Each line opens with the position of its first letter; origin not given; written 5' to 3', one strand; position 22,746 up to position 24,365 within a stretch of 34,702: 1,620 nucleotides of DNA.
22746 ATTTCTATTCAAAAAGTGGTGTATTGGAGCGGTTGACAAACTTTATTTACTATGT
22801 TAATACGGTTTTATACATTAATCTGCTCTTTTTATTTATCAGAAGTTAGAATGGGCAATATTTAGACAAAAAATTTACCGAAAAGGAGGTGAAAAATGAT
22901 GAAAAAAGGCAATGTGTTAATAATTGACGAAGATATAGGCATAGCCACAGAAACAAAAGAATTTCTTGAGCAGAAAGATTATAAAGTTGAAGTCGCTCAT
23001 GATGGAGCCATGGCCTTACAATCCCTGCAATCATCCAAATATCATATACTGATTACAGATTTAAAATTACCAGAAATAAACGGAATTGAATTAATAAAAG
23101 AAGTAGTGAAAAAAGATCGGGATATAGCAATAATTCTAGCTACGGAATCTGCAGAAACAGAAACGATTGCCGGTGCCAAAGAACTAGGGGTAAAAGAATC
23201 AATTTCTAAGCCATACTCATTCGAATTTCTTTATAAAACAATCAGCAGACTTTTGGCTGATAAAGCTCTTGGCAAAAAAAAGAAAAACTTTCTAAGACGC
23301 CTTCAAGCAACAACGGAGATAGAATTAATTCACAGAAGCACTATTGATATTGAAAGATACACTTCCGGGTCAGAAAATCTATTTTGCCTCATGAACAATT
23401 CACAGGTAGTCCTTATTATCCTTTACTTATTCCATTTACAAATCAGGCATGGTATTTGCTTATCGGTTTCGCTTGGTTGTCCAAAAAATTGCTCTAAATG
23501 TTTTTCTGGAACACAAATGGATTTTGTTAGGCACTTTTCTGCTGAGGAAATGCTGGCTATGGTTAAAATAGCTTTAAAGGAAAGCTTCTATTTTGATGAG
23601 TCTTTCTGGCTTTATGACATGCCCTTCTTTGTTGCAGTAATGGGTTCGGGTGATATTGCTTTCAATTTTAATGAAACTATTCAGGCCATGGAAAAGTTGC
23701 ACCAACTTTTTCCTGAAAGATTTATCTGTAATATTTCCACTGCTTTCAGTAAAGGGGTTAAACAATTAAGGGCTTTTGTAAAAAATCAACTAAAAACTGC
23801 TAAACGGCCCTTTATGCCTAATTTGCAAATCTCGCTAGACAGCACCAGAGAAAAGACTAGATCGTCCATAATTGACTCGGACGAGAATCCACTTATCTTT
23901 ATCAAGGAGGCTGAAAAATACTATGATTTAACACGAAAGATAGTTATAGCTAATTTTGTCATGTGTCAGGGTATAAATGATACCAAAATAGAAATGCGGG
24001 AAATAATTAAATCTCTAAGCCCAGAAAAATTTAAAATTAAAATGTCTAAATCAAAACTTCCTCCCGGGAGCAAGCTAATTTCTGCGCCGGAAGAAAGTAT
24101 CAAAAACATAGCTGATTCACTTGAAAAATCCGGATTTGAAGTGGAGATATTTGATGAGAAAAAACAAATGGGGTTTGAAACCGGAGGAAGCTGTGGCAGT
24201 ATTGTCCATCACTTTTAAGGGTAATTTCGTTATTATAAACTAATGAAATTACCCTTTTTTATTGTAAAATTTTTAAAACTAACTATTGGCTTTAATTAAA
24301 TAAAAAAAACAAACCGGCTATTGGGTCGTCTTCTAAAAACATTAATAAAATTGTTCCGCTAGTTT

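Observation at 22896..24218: Response-regulator receiver fused to an RlmN/Cfr-type radical SAM methyl synthase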

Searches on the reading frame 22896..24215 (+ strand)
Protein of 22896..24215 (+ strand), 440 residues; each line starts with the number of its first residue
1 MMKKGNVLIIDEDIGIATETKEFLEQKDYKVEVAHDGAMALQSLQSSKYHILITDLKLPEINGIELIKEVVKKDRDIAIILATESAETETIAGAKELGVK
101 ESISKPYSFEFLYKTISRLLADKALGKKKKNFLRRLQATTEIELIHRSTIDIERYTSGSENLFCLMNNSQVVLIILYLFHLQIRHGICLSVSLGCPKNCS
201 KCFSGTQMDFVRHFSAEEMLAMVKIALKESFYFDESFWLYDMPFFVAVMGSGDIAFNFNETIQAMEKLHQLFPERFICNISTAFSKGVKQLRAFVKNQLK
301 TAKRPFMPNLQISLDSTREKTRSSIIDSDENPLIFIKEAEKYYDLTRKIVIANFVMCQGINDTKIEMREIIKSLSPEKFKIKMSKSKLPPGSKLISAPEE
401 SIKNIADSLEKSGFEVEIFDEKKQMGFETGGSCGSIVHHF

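Call 3: search_protein_families(library=pfam, proteins=[window:22896-24215:+], max_evalue=1)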
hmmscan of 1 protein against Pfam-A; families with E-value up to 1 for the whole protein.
window:22896-24215:+ (440 aa): 3 families
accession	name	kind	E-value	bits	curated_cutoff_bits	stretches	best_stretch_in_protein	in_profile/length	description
PF00072.30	Response_reg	-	8.1e-23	81.1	30.2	1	7-116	1-110/111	Response regulator receiver domain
PF04055.27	Radical_SAM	-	0.016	15.8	29.5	1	190-239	2-52/166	Radical SAM superfamily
PF01206.22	TusA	-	0.055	13.8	28.6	1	387-422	23-60/70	Sulfurtransferase TusA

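Call 4: search_protein_families(library=ncbifam, proteins=[window:22896-24215:+], max_evalue=1)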
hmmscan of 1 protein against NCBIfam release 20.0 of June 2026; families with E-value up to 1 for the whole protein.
window:22896-24215:+ (440 aa): 105 families (the best 25 are shown)
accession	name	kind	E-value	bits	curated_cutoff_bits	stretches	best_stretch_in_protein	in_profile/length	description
TIGR00048.1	rRNA_mod_RlmN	equivalog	2.4e-19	69.5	290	1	110-435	36-341/355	dual-specificity RNA methyltransferase RlmN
NF051850.1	RespRegRprY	equivalog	9.7e-18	64.4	370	1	3-131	3-130/234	response regulator transcription factor RprY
NF007969.0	PRK10693.1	equivalog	8.2e-16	57.9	329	1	5-107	8-110/337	two-component system response regulator RssB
NF006900.1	PRK09390.1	equivalog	1.2e-15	57.5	255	1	1-131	1-131/203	response regulator FixJ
NF008469.0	PRK11361.1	equivalog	2.6e-15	56.1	714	1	4-143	4-143/461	acetoacetate metabolism transcriptional regulator AtoC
NF053512.1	nitric_RR_NosR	exception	4e-15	55.8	400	1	7-136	1-131/422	response regulator c-di-GMP phosphodiesterase, NosR family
TIGR01818.1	ntrC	equivalog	2.8e-14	52.8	558.6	1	7-147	1-139/463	nitrogen regulation protein NR(I)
NF011034.0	PRK14464.1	equivalog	3.2e-14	52.5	422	1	156-435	72-325/348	RNA methyltransferase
NF008199.0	PRK10955.1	equivalog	5.5e-14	52.6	341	1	6-131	3-126/232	envelope stress response regulator transcription factor CpxR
NF040534.1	resp_reg_YycF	equivalog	5.7e-14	51.9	340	1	7-124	3-116/231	response regulator YycF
NF045505.1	RR_RssB_Pseudo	equivalog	1.4e-13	50.7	700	1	6-139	7-141/394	two-component system response regulator RssB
NF040689.1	MtrAB_MtrA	equivalog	1.9e-13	50.3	300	1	7-122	1-115/219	MtrAB system response regulator MtrA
NF041733.1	resp_reg_CseB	equivalog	3e-13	49.7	350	1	6-126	2-121/228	two-component system response regulator CseB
NF053854.1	RespRegPhoBBctds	equivalog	7.3e-13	48.4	270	1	7-129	1-124/225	two-component system response regulator PhoB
NF007005.1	PRK09468.1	equivalog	1.4e-12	47.5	331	1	5-120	4-119/237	osmolarity response regulator transcription factor OmpR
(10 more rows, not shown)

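Call 5: search_solved_structures(query=window:22896-24215:+, max_evalue=1, show_alignments=3)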
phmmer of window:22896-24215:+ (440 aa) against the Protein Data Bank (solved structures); distinct sequences matched with E-value up to 1: 276 (the best 60 are shown).
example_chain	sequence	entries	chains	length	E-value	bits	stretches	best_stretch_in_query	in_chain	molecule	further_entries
4q7e_A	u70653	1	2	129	1.1e-13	54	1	4-114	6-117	Response regulator of a two component regulatory system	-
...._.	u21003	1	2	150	2.3e-13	52.9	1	6-136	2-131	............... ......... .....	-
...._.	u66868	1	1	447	8.7e-13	51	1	6-147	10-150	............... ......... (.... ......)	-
1ny5_A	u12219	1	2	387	1.8e-12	50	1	6-147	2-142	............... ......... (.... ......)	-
2jvi_A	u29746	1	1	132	5.6e-12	48.4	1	5-120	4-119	Sporulation initiation phosphotransferase F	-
3a0r_B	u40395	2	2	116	7.8e-12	47.9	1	6-120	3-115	Response regulator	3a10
3a0u_A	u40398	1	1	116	8.2e-12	47.8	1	6-120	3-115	Response regulator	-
3q15_C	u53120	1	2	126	8.6e-12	47.7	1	4-120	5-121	Sporulation initiation phosphotransferase F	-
1fsp_A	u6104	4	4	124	9.6e-12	47.6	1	5-120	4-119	STAGE 0 SPORULATION PROTEIN F | SPORULATION RESPONSE REGULATORY PROTEIN | Sporulation initiation phosphotransferase F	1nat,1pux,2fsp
4uhj_A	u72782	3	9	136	1e-11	47.5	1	6-120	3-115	TRANSCRIPTIONAL REGULATORY PROTEIN CPXR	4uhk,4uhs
1pey_A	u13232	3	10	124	1.3e-11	47.1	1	5-120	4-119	Sporulation initiation phosphotransferase F | SPORULATION RESPONSE REGULATORY PROTEIN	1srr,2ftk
2jvk_A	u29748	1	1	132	2.7e-11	46.1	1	5-120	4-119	Sporulation initiation phosphotransferase F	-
1nxo_A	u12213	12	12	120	2.8e-11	46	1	6-120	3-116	DNA-binding response regulator | Response regulator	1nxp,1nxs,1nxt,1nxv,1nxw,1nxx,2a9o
3f6p_A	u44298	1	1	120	2.9e-11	46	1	6-114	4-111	Transcriptional regulatory protein yycF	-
2zwm_A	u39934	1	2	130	3.1e-11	45.9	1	6-115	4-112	Transcriptional regulatory protein yycF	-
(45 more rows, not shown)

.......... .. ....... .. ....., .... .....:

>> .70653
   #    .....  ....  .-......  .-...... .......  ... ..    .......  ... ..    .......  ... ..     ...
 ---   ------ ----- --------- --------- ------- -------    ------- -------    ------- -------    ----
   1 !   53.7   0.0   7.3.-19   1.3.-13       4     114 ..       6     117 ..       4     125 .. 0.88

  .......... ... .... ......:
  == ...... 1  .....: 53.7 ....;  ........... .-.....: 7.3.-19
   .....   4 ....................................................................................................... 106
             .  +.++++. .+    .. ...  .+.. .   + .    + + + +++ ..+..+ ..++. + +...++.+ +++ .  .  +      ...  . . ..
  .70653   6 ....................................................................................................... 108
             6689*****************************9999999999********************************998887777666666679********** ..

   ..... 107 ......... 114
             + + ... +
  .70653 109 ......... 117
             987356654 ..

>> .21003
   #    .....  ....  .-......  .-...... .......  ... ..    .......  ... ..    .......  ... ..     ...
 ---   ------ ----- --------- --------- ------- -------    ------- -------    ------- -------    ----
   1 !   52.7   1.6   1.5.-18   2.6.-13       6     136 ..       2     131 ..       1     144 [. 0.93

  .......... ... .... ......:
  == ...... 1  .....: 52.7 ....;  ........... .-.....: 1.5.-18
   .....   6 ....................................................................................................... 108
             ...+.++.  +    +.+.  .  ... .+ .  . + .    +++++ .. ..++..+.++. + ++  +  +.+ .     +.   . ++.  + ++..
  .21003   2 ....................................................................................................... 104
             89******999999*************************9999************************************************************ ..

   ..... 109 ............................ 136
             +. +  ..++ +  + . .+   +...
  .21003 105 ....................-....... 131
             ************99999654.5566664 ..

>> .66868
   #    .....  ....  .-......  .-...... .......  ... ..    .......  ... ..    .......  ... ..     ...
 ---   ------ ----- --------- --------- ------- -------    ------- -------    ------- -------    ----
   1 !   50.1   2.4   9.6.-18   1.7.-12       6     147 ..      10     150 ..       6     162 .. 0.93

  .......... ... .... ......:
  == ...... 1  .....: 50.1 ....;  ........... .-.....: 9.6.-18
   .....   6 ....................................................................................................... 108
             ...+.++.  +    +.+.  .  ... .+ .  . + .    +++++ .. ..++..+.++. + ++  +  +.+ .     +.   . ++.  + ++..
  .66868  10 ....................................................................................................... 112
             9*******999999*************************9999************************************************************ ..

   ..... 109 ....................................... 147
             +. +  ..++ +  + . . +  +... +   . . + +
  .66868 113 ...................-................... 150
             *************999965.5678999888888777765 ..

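Call 20: find_related_loci(query=A1, collection=genome_contigs, flank=8000)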
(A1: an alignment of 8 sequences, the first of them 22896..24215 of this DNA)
Query A1 (440 aa) in genome_contigs; peptide patterns used: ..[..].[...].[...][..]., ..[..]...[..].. (x = any residue, [..] = any of these).
44 stretches matched a pattern; 3 encode a relative of the query (tblastn E <= 1e-3); 3 distinct loci.
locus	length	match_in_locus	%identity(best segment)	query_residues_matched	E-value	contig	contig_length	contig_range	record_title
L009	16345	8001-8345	26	7-119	5e-6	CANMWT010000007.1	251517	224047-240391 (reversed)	uncultured Roseobacter sp. isolate N1Y178-3Z.fasta genome assembly, contig: NODE_7, whole genome shotgun sequence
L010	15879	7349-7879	24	6-168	8e-6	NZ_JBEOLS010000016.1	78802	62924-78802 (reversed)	Xanthomonas hortorum strain NBC5721 NODE_16_length_78802_cov_12.6014, whole genome shotgun sequence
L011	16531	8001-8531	24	6-168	8e-6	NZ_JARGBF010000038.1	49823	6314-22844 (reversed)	Xanthomonas hortorum ATCC 19865 contig_38, whole genome shotgun sequence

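Call 22: find_related_loci(query=A1, collection=metagenome_contigs, flank=8000)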
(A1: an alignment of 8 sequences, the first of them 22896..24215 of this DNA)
Query A1 (440 aa) in metagenome_contigs; peptide patterns used: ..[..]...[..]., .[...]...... (x = any residue, [..] = any of these).
429 stretches matched a pattern; 5 encode a relative of the query (tblastn E <= 1e-3); 5 distinct loci.
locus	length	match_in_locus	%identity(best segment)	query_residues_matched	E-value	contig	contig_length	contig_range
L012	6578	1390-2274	34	139-438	1e-53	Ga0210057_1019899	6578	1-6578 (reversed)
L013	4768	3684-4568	34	139-438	1e-53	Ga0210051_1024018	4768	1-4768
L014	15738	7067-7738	25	155-383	7e-11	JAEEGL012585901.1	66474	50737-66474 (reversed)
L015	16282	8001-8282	28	29-121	3e-9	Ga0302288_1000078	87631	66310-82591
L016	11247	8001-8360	28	6-124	6e-8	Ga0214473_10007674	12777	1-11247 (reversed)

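Call 33: predict_structure(alignment_id=A1)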
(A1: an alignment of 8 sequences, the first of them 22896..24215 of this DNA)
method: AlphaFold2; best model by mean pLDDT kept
length: 440 residues; sequences in the alignment: 8
mean_pLDDT: 87.0   pTM: 0.86
mean pLDDT of the five models: 87.0, 85.6, 84.8, 84.0, 80.6
residues with pLDDT >= 90: 249; 70-90: 151; 50-70: 26; < 50: 14
segments of 3 or more residues with pLDDT < 50: 204-206, 428-431, 433-436, 438-440
pLDDT, mean of each block of 10 residues (from residue 1): 88 92 96 92 86 91 90 88 81 89 91 96 93 90 88 71 88 84 85 77 60 92 94 91 86 77 95 92 91 96 94 92 85 96 98 91 94 98 79 83 95 90 56 48
secondary structure, 60 per line:
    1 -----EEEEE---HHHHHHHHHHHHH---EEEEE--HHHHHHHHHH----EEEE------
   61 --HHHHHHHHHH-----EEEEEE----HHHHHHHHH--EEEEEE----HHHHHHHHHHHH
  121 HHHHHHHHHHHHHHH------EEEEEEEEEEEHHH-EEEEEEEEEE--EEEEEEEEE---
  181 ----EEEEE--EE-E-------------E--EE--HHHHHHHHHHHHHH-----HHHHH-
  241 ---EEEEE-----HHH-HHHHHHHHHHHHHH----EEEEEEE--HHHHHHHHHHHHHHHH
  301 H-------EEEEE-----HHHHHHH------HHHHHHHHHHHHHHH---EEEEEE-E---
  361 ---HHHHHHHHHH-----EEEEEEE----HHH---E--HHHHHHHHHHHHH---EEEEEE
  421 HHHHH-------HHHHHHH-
elements in order: E6-10 H14-26 E30-34 H37-46 E51-54 H63-72 E78-83 H88-96 E99-104 H109-135 E142-152 E157-166 E169-177 E185-189 H216-229 H235-239 E244-248 H258-271 E276-282 H285-301 E309-313 H319-325 H332-346 E350-355 H364-373 E379-385 H399-411 E415-420 H421-425 H433-439

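Call 35: fold_search(model_id=the predicted structure, library=pdb)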
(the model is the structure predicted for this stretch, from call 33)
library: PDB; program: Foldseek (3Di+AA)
matches with E <= 10: 1695; with E <= 0.001: 625
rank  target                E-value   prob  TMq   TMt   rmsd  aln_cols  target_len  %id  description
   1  6fz6_A                2.2e-15  1.00  0.52  0.67   3.4       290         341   18  Crystal Structure of a radical SAM methyltransferase from Sphaerobacter thermophilus (released 2019-04-10)
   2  4pl1_A                1.7e-13  1.00  0.52  0.68   8.1       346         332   17  X-ray crystal structure of C118A RlmN from Escherichia coli with S-adenosylmethionine (released 2014-05-28)
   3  4pl2_A                3.8e-13  1.00  0.53  0.65   3.2       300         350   18  X-ray crystal structure of C118A RlmN from Escherichia coli (released 2014-05-28)
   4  3rfa_B                4.6e-13  1.00  0.54  0.66   3.3       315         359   18  X-ray structure of RlmN from Escherichia coli in complex with S-adenosylmethionine (released 2011-05-11)
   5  4pl1_B                7.0e-13  1.00  0.52  0.63   3.9       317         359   17  X-ray crystal structure of C118A RlmN from Escherichia coli with S-adenosylmethionine (released 2014-05-28)
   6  3rf9_A                1.6e-12  1.00  0.52  0.63   3.4       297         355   18  X-ray structure of RlmN from Escherichia coli (released 2011-05-11)
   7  3rfa_A                1.7e-12  1.00  0.52  0.68   3.1       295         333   19  X-ray structure of RlmN from Escherichia coli in complex with S-adenosylmethionine (released 2011-05-11)
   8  5hr6_A                3.3e-12  1.00  0.52  0.64   8.3       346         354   16  X-ray crystal structure of C118A RlmN with cross-linked tRNA purified from Escherichia coli (released 2016-04-13)
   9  3rf9_B                4.5e-12  1.00  0.50  0.61   3.5       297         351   18  X-ray structure of RlmN from Escherichia coli (released 2011-05-11)
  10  5hr7_A                4.7e-12  1.00  0.50  0.60   3.5       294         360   17  X-ray crystal structure of C118A RlmN from Escherichia coli with cross-linked in vitro transcribed tRNA (released 2016-04-13)
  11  9p0p                  2.2e-10  1.00  0.43  0.60   9.3       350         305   16  Crystal structure of 23S rRNA methyltransferase Cfr, apoenzyme (released 2025-07-16)
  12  3cfy                  9.8e-10  1.00  0.26  0.85   1.2       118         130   21  Crystal structure of signal receiver domain of putative Luxo repressor protein from Vibrio parahaemolyticus (released 2008-03-18)
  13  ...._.                3.9e-09  1.00  0.29  0.89   1.3       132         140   29  Crystal structure of the phosphorylated receiver domain of the transcription regulator NtrC1 from Aquifex aeolicus (released 2005-08-16)
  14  3f7a_A                5.0e-09  1.00  0.24  0.28  23.9       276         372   14  Structure of Orthorhombic crystal form of Pseudomonas aeruginosa RssB (released 2009-11-24)
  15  2a9o                  5.3e-09  1.00  0.25  0.92   1.1       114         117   28  Crystal structures of an activated YycF homologue, the essential response regulator from S.pneumoniae in complex with Be (released 2006-09-26)
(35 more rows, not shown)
